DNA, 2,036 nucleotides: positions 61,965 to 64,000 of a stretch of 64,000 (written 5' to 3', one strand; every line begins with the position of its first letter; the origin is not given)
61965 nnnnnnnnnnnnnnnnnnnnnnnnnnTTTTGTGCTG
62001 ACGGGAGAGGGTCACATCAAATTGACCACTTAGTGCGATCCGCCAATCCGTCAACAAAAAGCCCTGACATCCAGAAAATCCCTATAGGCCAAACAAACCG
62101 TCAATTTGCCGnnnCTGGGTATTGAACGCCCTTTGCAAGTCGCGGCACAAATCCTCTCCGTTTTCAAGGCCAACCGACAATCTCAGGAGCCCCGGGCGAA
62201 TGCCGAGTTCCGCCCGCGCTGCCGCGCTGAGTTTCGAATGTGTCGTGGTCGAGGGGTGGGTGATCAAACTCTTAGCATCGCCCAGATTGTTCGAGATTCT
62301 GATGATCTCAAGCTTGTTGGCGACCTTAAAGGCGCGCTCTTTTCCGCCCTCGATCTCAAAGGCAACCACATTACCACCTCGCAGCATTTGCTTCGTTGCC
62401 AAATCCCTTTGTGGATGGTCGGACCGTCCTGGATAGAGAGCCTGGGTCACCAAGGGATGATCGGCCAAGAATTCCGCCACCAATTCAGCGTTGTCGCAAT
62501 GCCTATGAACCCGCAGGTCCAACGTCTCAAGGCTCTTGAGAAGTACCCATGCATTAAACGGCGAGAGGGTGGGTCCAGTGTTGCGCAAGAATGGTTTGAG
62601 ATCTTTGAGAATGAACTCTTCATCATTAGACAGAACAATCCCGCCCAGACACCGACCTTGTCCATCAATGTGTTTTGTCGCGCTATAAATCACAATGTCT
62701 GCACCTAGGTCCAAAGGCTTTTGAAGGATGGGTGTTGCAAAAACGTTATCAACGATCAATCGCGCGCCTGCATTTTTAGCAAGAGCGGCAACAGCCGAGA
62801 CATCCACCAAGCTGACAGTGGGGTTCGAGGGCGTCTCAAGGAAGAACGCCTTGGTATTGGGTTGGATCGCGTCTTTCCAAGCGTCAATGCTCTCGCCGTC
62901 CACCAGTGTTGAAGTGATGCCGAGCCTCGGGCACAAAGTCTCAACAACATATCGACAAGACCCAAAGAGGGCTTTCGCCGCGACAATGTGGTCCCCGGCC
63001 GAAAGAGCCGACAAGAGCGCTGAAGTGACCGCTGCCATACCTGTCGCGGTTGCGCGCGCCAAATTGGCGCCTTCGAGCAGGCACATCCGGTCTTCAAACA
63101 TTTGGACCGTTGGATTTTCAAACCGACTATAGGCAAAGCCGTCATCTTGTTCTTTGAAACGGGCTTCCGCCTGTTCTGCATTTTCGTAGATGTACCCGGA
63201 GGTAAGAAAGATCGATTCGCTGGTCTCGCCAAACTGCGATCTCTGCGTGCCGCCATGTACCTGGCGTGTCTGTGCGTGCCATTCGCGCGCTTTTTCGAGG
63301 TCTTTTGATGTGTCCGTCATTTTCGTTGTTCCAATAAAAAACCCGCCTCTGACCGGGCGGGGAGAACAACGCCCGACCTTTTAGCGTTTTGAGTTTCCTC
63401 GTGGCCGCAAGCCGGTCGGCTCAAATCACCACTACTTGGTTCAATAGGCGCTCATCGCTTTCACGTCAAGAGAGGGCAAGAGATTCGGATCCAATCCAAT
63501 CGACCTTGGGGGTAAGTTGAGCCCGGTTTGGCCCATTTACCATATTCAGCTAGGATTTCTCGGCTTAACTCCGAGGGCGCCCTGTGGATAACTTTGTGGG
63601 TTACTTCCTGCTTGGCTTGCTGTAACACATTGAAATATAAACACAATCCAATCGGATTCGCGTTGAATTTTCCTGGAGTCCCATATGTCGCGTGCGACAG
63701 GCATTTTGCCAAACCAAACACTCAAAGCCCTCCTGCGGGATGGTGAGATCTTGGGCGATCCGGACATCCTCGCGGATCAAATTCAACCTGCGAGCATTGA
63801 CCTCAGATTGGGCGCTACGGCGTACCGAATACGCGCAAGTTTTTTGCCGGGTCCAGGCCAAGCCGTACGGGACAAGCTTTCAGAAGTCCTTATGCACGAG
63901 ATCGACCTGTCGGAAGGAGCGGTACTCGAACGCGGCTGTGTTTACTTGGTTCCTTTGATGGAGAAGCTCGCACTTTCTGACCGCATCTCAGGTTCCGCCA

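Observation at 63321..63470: metZ leader with promoter, P1/antiterminator/terminator architecture and SAM-II-like sequence motifs - probable SAM riboswitch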

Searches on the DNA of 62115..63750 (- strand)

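Call 4: search_rna_families(source=window, start=63250, end=63750, threshold=evalue, max_evalue=10, show_alignments=3)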
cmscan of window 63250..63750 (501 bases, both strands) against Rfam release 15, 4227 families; matches with E-value up to 10: 2.
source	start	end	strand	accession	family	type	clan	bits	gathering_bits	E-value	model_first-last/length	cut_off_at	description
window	63361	63442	-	RF00521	SAM_alpha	Cis-reg; riboswitch;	-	46.7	36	1.8e-09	1-79/79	no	Alpha-proteobacteria SAM riboswitch aptamer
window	63333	63392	-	RF02837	anti-hemB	Gene; sRNA;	-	13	49.5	2.5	1-81/81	no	Burkholderia RNA 7 (anti-hemB)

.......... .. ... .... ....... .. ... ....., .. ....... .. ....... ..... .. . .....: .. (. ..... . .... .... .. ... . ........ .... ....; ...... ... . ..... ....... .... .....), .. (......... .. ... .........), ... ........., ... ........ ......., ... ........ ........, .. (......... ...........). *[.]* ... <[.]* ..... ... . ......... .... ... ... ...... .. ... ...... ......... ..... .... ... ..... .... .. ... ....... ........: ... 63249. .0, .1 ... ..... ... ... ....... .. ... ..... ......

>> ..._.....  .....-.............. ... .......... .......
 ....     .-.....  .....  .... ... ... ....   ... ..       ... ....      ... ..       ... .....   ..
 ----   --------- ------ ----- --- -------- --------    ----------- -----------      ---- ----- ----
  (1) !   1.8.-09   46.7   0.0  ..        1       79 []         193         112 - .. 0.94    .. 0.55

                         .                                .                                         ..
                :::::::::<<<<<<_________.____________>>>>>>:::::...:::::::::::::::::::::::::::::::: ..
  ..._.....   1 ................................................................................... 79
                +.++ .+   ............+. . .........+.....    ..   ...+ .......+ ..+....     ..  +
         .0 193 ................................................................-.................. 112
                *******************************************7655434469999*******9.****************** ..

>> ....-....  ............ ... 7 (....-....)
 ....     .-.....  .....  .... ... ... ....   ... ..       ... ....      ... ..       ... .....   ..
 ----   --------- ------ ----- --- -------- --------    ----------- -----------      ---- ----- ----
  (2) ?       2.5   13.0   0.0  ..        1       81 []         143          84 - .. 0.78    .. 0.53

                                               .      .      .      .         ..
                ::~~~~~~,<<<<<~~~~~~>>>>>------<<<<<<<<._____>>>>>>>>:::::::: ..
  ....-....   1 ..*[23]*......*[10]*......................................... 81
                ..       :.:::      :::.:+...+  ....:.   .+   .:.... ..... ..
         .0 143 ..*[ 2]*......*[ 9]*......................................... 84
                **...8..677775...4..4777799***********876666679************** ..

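Call 10: search_rna_families(sources=[L001, L002, L003, L004, L005, L006, L007, L008, L009, L010, L011, L012, L013, L014, L015, L016, L017, L018, L019, L020], threshold=gathering)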
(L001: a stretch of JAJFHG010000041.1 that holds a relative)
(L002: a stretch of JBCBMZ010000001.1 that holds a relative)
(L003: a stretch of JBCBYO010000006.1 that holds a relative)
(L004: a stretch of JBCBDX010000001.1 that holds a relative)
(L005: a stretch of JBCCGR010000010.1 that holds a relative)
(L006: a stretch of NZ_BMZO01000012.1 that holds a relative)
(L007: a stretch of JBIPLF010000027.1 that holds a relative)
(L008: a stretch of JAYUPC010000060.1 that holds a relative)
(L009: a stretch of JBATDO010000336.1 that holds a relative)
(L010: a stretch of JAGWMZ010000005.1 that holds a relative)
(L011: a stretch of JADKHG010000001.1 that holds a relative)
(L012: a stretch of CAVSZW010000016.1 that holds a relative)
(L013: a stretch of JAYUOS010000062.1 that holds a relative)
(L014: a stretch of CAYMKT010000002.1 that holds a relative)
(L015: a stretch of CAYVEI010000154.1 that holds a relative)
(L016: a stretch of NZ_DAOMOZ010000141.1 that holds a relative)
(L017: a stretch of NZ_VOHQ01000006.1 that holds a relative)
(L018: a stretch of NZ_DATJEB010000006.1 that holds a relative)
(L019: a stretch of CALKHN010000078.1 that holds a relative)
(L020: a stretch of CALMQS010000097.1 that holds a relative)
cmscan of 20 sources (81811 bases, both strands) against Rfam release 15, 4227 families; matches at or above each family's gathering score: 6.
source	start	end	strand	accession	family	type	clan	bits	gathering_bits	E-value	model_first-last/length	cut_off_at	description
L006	1369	1446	+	RF00521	SAM_alpha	Cis-reg; riboswitch;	-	74.3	36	9.5e-15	1-79/79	no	Alpha-proteobacteria SAM riboswitch aptamer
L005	1322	1401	+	RF00521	SAM_alpha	Cis-reg; riboswitch;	-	73.2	36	1.9e-14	1-79/79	no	Alpha-proteobacteria SAM riboswitch aptamer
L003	1326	1403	+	RF00521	SAM_alpha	Cis-reg; riboswitch;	-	72.7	36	2.5e-14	1-79/79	no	Alpha-proteobacteria SAM riboswitch aptamer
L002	1361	1438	+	RF00521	SAM_alpha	Cis-reg; riboswitch;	-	69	36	2.5e-13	1-79/79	no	Alpha-proteobacteria SAM riboswitch aptamer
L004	1323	1400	+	RF00521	SAM_alpha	Cis-reg; riboswitch;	-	69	36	2.6e-13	1-79/79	no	Alpha-proteobacteria SAM riboswitch aptamer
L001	1279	1357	+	RF00521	SAM_alpha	Cis-reg; riboswitch;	-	65.8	36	1.9e-12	1-79/79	no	Alpha-proteobacteria SAM riboswitch aptamer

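Call 30: search_rna_families(sources=[L031, L032, L033, L034, L035, L036, L037, L038, L039, L040, L024, L025, L026, L027, L028, L029, L030, L021, L022], threshold=gathering)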
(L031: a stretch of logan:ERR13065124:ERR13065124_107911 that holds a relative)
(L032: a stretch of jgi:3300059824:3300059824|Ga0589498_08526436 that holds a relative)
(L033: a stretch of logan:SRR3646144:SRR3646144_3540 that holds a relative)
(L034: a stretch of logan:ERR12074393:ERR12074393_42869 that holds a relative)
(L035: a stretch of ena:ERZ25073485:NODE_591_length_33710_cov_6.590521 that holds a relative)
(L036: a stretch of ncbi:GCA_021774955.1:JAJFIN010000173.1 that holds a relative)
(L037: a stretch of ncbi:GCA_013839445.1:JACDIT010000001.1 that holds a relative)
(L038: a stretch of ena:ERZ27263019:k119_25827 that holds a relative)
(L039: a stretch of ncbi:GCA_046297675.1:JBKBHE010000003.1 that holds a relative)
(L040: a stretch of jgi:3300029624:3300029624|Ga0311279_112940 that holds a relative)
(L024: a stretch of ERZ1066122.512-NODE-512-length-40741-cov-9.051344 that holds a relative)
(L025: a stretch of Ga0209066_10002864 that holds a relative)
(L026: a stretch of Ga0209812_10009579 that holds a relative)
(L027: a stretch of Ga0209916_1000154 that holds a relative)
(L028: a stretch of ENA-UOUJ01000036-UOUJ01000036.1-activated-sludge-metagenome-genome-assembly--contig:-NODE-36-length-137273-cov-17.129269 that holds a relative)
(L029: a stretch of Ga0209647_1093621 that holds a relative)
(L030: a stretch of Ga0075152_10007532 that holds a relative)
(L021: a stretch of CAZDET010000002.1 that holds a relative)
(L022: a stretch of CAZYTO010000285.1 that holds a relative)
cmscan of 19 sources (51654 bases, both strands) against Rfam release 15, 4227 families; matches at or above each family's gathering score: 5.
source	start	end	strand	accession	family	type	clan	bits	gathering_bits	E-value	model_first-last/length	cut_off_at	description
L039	480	559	+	RF00521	SAM_alpha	Cis-reg; riboswitch;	-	82.4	36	3.7e-17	1-79/79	no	Alpha-proteobacteria SAM riboswitch aptamer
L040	442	521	+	RF00521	SAM_alpha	Cis-reg; riboswitch;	-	69.2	36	1.4e-13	1-79/79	no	Alpha-proteobacteria SAM riboswitch aptamer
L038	444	523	+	RF00521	SAM_alpha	Cis-reg; riboswitch;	-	69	36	1.7e-13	1-79/79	no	Alpha-proteobacteria SAM riboswitch aptamer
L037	419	498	+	RF00521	SAM_alpha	Cis-reg; riboswitch;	-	59.9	36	4.9e-11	1-79/79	no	Alpha-proteobacteria SAM riboswitch aptamer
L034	465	559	+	RF00521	SAM_alpha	Cis-reg; riboswitch;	-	36.2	36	0.00013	1-79/79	no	Alpha-proteobacteria SAM riboswitch aptamer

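Call 32: search_rna_families(sources=[L031, L032, L033, L035, L036], threshold=evalue, max_evalue=1, show_alignments=6)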
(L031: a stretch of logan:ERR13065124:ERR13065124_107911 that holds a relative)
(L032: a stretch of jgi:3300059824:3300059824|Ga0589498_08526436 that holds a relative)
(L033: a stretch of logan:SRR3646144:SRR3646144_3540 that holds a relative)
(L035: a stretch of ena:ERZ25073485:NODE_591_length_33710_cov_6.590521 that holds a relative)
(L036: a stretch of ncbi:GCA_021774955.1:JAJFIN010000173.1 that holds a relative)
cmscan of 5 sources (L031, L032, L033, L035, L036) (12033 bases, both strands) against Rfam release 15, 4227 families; matches with E-value up to 1: 7.
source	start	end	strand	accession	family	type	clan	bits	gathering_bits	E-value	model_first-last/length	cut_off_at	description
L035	461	555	+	RF00521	SAM_alpha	Cis-reg; riboswitch;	-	35.2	36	6e-05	1-79/79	no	Alpha-proteobacteria SAM riboswitch aptamer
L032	475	560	+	RF00521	SAM_alpha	Cis-reg; riboswitch;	-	34.8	36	7.3e-05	1-79/79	no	Alpha-proteobacteria SAM riboswitch aptamer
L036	478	564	+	RF00521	SAM_alpha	Cis-reg; riboswitch;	-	33.7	36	0.00015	1-79/79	no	Alpha-proteobacteria SAM riboswitch aptamer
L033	470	503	+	RF00521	SAM_alpha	Cis-reg; riboswitch;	-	33.3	36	0.00019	10-42/79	no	Alpha-proteobacteria SAM riboswitch aptamer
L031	464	559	+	RF00521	SAM_alpha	Cis-reg; riboswitch;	-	31.9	36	0.00045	1-79/79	no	Alpha-proteobacteria SAM riboswitch aptamer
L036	529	590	+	RF02837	anti-hemB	Gene; sRNA;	-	19.5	49.5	0.88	1-81/81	no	Burkholderia RNA 7 (anti-hemB)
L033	1038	1104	+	RF00478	SCARNA6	Gene; snRNA; snoRNA; scaRNA;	-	17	68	0.21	1-265/265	no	Small Cajal body specific RNA 6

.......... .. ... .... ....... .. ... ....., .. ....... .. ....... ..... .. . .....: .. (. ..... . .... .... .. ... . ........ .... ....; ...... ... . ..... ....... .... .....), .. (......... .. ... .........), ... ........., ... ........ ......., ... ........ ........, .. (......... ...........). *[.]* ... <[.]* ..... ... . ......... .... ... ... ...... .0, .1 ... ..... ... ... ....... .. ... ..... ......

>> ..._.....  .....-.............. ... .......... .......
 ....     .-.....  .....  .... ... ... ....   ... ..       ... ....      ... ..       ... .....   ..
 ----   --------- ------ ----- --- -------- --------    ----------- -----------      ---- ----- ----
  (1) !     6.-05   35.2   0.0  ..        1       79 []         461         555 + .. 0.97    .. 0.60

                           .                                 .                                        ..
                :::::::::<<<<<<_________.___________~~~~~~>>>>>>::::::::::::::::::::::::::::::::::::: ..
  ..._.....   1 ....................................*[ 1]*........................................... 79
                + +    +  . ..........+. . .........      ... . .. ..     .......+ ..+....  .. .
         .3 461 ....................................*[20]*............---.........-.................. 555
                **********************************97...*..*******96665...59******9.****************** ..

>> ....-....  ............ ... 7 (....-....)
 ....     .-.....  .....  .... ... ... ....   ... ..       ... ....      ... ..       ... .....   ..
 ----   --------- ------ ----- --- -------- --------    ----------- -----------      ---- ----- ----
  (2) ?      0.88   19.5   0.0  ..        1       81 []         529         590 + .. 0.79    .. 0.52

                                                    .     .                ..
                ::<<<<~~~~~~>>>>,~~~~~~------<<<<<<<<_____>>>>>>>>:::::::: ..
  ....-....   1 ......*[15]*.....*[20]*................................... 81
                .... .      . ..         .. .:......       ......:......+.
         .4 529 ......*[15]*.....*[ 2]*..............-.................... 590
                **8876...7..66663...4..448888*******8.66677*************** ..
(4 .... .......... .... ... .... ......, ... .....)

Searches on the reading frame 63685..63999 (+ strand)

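Call 8: search_protein_families(library=ncbifam, proteins=[window:63685-63999:+])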
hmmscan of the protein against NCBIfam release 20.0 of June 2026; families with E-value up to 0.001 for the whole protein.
window:63685-63999:+ (105 aa): 2 families
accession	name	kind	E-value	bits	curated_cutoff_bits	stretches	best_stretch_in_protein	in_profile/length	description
NF005734.0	PRK07559.1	equivalog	7.7e-40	136.8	283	1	2-105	6-109/368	2'-deoxycytidine 5'-triphosphate deaminase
TIGR02274.1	dCTP_deam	equivalog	2.9e-05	23.9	92.8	1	7-103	1-96/180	dCTP deaminase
